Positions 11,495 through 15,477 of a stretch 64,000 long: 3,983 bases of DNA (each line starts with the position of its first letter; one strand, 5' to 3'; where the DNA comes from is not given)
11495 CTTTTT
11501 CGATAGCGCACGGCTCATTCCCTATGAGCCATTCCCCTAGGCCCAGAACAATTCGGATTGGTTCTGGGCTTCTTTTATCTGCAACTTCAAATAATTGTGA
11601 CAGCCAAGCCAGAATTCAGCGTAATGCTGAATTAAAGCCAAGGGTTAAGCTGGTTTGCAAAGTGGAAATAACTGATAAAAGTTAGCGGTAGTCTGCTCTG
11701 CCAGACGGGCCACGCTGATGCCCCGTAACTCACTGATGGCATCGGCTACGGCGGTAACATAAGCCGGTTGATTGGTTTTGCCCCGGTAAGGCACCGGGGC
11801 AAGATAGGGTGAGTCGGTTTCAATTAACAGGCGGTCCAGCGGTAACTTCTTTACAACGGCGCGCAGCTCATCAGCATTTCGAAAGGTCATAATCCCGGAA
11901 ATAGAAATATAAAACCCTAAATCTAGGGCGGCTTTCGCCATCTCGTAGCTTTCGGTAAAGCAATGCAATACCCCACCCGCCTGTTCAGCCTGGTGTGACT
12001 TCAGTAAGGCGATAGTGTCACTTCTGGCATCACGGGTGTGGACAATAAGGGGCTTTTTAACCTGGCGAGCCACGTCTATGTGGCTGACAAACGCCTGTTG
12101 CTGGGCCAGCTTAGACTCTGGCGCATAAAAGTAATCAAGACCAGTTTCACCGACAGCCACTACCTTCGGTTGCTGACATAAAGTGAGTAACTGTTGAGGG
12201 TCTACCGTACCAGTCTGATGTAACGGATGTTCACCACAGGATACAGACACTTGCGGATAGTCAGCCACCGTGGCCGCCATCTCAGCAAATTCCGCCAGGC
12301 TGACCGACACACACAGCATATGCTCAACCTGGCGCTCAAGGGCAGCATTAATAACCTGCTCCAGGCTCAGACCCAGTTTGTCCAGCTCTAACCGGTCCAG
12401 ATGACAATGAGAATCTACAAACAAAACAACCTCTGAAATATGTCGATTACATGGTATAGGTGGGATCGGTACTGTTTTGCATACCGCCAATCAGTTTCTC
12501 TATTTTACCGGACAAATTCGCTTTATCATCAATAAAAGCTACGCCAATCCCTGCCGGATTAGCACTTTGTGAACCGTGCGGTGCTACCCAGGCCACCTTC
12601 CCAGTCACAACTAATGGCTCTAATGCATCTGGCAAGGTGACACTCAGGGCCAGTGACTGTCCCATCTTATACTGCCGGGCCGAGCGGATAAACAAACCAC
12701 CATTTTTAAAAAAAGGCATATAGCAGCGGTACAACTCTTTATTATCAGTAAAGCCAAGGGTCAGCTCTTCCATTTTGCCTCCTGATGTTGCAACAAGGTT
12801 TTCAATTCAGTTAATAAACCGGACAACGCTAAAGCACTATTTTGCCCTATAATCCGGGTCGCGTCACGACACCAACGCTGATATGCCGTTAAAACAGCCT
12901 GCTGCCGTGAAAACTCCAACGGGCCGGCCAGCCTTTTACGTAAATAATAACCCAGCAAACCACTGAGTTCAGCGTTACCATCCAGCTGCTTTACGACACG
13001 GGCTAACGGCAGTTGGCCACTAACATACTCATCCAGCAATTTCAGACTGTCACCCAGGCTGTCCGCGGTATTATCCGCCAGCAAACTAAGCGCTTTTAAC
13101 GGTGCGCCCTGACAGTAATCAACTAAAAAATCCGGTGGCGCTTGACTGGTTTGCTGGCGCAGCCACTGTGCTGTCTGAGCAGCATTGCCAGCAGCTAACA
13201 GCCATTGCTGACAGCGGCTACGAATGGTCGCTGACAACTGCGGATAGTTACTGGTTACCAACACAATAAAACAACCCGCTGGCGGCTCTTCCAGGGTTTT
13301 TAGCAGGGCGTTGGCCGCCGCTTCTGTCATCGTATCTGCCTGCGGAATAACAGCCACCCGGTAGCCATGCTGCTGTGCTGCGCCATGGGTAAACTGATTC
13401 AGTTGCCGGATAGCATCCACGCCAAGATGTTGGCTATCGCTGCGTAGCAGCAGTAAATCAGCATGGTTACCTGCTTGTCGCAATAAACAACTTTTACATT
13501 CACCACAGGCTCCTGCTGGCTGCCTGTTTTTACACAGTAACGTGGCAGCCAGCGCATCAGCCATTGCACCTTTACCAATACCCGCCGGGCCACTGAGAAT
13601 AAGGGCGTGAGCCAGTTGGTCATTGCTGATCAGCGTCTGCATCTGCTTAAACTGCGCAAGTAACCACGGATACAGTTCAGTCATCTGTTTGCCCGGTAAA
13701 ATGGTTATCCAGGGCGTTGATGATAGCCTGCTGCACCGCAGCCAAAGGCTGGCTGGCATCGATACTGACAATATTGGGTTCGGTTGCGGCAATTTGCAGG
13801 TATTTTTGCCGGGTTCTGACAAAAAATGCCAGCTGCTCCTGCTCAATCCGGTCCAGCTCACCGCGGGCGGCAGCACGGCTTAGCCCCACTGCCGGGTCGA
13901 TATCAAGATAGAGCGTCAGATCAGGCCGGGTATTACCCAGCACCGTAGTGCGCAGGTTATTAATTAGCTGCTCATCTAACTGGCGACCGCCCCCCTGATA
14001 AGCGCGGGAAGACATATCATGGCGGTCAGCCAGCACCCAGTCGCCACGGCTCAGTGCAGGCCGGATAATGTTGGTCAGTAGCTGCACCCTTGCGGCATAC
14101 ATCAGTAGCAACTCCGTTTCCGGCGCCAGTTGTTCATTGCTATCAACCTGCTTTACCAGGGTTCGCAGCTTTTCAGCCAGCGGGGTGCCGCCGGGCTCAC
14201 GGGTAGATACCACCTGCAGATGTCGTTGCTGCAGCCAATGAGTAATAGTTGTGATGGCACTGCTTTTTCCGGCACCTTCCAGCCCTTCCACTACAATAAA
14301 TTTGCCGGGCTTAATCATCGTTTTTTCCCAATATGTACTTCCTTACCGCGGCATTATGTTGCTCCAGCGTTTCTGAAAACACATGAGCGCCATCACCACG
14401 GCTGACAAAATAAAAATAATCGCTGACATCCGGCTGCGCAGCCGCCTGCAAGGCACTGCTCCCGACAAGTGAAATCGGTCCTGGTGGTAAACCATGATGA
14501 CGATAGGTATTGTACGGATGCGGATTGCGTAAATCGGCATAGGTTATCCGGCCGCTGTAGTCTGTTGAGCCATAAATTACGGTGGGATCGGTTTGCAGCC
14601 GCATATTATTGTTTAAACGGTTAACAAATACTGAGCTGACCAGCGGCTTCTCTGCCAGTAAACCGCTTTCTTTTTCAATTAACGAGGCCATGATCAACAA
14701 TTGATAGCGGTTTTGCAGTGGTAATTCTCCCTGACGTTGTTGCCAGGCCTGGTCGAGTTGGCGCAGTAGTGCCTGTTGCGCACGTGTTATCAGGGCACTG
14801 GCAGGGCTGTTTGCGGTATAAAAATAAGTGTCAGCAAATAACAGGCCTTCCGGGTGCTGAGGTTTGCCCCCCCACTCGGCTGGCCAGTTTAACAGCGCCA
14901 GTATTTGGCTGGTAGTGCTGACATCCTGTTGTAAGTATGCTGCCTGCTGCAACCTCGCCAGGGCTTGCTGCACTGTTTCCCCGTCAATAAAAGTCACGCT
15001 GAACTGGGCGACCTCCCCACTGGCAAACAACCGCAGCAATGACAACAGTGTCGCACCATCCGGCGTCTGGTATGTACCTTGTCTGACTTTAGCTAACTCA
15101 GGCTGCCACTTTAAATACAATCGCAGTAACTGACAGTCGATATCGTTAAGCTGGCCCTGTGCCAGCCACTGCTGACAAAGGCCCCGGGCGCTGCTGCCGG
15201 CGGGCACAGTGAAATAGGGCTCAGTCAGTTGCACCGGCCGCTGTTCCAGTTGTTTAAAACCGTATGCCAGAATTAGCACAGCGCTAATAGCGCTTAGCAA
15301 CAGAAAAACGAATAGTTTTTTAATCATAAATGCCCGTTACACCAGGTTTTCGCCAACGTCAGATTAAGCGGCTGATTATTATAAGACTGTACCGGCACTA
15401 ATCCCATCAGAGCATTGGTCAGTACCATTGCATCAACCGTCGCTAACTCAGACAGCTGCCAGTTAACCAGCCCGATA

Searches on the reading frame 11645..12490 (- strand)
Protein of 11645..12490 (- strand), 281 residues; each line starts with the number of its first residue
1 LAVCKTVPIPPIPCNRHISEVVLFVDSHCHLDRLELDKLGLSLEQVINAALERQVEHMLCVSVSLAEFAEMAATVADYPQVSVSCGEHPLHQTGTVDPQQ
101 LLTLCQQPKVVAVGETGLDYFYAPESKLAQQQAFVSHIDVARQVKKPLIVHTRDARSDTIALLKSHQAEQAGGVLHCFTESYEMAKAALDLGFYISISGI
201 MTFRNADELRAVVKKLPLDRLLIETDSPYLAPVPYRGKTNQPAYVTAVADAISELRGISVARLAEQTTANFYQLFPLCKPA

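Call 54: search_protein_families(library=pfam, proteins=[window:11645-12490:-], max_evalue=0.00001)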
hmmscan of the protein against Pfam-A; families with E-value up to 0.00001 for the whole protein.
window:11645-12490:- (281 aa): 1 family
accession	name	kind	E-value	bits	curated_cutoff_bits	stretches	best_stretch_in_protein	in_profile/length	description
PF01026.27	TatD_DNase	-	1.1e-81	274.4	27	1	25-275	1-252/253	TatD related DNase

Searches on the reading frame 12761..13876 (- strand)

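Call 54: search_protein_families(library=pfam, proteins=[window:12761-13876:-], max_evalue=0.00001)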
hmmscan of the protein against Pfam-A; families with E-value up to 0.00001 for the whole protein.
window:12761-13876:- (371 aa): 1 family
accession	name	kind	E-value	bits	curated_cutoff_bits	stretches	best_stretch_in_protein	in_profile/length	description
PF13177.12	DNA_pol3_delta2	-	1.2e-44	152.6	27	1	76-226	6-156/161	DNA polymerase III, delta subunit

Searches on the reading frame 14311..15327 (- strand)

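Call 54: search_protein_families(library=pfam, proteins=[window:14311-15327:-], max_evalue=0.00001)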
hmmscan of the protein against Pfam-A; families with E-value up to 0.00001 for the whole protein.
window:14311-15327:- (338 aa): 1 family
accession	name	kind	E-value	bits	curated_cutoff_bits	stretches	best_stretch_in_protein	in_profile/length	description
PF02618.21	YceG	-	4.5e-75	253.1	32.4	1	39-330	1-275/275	YceG-like family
